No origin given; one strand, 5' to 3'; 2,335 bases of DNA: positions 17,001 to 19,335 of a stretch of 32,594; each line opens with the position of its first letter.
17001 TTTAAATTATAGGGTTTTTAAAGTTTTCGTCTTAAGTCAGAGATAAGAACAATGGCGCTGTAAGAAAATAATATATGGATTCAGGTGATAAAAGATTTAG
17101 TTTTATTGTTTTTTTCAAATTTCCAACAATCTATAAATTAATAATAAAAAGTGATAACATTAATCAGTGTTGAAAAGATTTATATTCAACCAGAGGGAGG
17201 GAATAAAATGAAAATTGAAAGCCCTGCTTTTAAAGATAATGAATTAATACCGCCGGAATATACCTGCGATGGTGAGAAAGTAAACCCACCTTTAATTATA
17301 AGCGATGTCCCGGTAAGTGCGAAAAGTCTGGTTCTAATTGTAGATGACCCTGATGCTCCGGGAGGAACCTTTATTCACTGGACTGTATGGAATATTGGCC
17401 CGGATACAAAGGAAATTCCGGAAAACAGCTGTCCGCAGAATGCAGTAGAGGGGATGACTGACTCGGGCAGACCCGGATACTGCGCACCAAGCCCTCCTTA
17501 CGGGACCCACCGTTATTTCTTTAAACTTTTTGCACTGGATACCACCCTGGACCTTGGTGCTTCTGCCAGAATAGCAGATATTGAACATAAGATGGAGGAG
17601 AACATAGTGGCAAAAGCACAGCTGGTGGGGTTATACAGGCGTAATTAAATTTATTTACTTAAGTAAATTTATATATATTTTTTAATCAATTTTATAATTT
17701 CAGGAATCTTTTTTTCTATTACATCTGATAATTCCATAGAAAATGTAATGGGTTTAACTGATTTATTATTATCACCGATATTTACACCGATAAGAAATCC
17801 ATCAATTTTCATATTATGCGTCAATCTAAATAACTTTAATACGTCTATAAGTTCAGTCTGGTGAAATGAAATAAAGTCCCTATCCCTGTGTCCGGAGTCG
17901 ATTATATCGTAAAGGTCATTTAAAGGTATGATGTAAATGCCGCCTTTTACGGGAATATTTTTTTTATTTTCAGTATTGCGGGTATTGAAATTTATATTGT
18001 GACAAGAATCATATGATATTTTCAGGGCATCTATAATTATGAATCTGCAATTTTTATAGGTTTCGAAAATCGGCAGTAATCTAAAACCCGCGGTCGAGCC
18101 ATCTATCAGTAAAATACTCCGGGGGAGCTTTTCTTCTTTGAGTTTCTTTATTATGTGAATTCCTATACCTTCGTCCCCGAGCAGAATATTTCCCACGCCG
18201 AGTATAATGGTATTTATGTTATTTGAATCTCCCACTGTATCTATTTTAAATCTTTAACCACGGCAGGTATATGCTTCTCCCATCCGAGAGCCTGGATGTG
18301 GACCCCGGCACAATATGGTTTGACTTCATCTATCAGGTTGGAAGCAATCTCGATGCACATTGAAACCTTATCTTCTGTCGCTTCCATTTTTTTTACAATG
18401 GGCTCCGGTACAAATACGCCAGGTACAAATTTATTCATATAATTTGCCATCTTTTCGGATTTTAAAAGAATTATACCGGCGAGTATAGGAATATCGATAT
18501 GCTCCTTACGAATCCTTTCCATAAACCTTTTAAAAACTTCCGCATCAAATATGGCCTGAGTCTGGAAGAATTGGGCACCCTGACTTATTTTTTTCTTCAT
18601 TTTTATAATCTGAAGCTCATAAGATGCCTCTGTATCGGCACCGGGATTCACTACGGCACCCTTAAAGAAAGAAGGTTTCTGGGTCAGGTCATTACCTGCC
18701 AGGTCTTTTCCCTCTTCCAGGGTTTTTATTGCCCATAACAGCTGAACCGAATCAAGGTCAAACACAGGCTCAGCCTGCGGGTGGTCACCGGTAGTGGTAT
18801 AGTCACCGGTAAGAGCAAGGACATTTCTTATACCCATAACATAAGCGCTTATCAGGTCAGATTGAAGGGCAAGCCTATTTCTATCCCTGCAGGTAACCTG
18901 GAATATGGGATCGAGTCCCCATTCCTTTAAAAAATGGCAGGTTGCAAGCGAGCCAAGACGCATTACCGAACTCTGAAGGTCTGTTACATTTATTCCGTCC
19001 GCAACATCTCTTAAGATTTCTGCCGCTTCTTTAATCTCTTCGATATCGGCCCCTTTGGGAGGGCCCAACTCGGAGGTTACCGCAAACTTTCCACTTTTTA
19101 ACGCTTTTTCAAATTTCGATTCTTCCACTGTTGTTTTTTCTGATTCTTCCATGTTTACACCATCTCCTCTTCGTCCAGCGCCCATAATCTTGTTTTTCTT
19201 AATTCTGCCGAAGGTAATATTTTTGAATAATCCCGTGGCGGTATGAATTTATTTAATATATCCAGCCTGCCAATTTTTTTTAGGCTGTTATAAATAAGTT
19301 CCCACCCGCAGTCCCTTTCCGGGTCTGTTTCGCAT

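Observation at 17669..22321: Five-gene operon embedding MetV/MetF methylene-THF reductase inside a cytoplasmic [NiFe] hydrogenase unit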

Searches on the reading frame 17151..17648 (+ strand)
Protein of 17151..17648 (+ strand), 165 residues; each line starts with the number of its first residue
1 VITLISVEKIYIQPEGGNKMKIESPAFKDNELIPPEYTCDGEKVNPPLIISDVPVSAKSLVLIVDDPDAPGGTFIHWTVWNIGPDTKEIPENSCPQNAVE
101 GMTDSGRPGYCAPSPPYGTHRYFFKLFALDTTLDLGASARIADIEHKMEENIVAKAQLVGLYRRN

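Call 46: search_protein_families(library=pfam, proteins=[window:17151-17648:+], max_evalue=0.00001)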
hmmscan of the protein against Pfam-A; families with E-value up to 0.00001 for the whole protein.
window:17151-17648:+ (165 aa): 1 family
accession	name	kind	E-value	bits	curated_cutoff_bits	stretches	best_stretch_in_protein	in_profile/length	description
PF01161.25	PBP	-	9.8e-38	130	24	1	33-162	2-135/135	Phosphatidylethanolamine-binding protein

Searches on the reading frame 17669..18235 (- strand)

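Call 3: search_protein_families(library=pfam, proteins=[window:17669-18235:-])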
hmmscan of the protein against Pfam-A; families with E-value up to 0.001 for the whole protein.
window:17669-18235:- (188 aa): 1 family
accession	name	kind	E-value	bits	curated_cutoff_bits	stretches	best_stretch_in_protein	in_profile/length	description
PF01750.23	HycI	-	1.5e-09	38.3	23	0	26-72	1-46/130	Hydrogenase maturation protease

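Call 4: search_protein_families(library=ncbifam, proteins=[window:17669-18235:-])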
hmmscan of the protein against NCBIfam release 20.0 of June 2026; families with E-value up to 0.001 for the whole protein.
window:17669-18235:- (188 aa): 7 families
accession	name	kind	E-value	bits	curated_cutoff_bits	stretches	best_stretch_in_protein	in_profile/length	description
TIGR00072.1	hydrog_prot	superfamily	1.1e-22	80.6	47.45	2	11-73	2-63/145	hydrogenase maturation protease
TIGR00140.1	hupD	subfamily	2.7e-19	69.6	151.8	1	10-74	2-65/151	HyaD/HybD family hydrogenase maturation endopeptidase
NF007777.0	PRK10466.1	equivalog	5.8e-17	61.9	190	1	8-73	2-66/164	HyaD/HybD family hydrogenase maturation endopeptidase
NF045519.1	NiFeSe_H2_mat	exception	8.3e-16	58.2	190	1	10-72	4-64/152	NiFeSe hydrogenase maturation protease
TIGR00130.1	frhD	equivalog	1.6e-11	44.5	134.95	1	8-111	4-110/153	coenzyme F420-reducing hydrogenase, FrhD protein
TIGR00142.1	hycI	equivalog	2.5e-08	33.8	119.1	1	10-76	2-68/146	hydrogenase maturation peptidase HycI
NF007616.0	PRK10264.1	equivalog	1.6e-06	27.9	261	1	8-74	5-70/195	hydrogenase 1 maturation protease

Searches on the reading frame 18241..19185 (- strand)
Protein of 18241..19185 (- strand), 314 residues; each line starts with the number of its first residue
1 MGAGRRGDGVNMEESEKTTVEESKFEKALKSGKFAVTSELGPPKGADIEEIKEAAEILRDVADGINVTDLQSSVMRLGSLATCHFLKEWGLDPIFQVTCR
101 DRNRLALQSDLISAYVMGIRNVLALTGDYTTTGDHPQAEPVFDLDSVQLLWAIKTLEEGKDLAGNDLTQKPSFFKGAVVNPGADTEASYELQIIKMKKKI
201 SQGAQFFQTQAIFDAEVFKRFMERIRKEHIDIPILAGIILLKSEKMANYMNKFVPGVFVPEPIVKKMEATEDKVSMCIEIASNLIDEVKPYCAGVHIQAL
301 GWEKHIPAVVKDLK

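Call 3: search_protein_families(library=pfam, proteins=[window:18241-19185:-])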
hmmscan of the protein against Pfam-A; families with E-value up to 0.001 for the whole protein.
window:18241-19185:- (314 aa): 1 family
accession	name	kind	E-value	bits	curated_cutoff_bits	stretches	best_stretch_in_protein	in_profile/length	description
PF02219.23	MTHFR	-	1.5e-41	143.1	24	1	24-313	1-286/287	Methylenetetrahydrofolate reductase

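Call 4: search_protein_families(library=ncbifam, proteins=[window:18241-19185:-])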
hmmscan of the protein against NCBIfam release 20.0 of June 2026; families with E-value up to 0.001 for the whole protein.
window:18241-19185:- (314 aa): 4 families
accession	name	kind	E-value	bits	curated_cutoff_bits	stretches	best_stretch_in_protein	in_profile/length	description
NF006396.0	PRK08645.1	equivalog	3.9e-71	239.9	453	1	13-297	302-585/611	bifunctional homocysteine S-methyltransferase/methylenetetrahydrofolate reductase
TIGR00676.1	fadh2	equivalog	3e-23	82.5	293.7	1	39-313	4-274/275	methylenetetrahydrofolate reductase [NAD(P)H]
TIGR00677.1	fadh2_euk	equivalog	4.6e-18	65.6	310.05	1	87-313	56-275/281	methylenetetrahydrofolate reductase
NF006950.0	PRK09432.1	equivalog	1.1e-12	47.8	382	1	36-288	25-261/296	methylenetetrahydrofolate reductase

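Call 48: search_solved_structures(query=window:18241-19152:-, max_evalue=0.001, show_alignments=1)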
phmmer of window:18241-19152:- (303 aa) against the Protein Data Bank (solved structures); distinct sequences matched with E-value up to 0.001: 16.
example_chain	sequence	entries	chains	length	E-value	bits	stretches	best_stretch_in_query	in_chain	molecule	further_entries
1v93_A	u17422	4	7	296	7.9e-12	48.6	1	28-271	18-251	5,10-Methylenetetrahydrofolate reductase | Methylenetetrahydrofolate reductase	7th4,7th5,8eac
3apt_A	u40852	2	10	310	9.3e-12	48.4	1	28-271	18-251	Methylenetetrahydrofolate reductase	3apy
8uy2_A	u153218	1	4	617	2e-09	40.7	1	77-274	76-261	Methylenetetrahydrofolate reductase-like protein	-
8uy1_D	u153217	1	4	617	2.8e-09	40.3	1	78-274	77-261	Methylenetetrahydrofolate reductase-like protein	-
8qa4_A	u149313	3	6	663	7.4e-09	38.9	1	58-293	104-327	Methylenetetrahydrofolate reductase (NADPH)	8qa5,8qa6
6fcx_A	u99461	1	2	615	8.8e-09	38.6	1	58-293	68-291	Methylenetetrahydrofolate reductase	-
6fnu_A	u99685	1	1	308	1.7e-07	34.4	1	83-299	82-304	Methylenetetrahydrofolate reductase 1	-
3fst_A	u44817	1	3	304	3.9e-07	33.2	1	54-263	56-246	5,10-methylenetetrahydrofolate reductase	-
1zp3_A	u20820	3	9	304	5.2e-07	32.8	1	54-263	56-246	5,10-methylenetetrahydrofolate reductase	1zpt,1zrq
3fsu_A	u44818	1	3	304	6.8e-07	32.4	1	78-263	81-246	5,10-methylenetetrahydrofolate reductase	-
1b5t_A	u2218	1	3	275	7.6e-07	32.3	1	78-263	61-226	PROTEIN (METHYLENETETRAHYDROFOLATE REDUCTASE)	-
1zp4_A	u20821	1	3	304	9e-07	32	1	78-263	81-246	5,10-methylenetetrahydrofolate reductase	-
5ume_A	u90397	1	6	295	1e-06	31.9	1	170-277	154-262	5,10-methylenetetrahydrofolate reductase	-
7rml_A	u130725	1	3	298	1.2e-06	31.6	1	168-278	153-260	5,10-methylenetetrahydrofolate reductase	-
2fmn_A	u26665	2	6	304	1.9e-06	31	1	54-263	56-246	5,10-methylenetetrahydrofolate reductase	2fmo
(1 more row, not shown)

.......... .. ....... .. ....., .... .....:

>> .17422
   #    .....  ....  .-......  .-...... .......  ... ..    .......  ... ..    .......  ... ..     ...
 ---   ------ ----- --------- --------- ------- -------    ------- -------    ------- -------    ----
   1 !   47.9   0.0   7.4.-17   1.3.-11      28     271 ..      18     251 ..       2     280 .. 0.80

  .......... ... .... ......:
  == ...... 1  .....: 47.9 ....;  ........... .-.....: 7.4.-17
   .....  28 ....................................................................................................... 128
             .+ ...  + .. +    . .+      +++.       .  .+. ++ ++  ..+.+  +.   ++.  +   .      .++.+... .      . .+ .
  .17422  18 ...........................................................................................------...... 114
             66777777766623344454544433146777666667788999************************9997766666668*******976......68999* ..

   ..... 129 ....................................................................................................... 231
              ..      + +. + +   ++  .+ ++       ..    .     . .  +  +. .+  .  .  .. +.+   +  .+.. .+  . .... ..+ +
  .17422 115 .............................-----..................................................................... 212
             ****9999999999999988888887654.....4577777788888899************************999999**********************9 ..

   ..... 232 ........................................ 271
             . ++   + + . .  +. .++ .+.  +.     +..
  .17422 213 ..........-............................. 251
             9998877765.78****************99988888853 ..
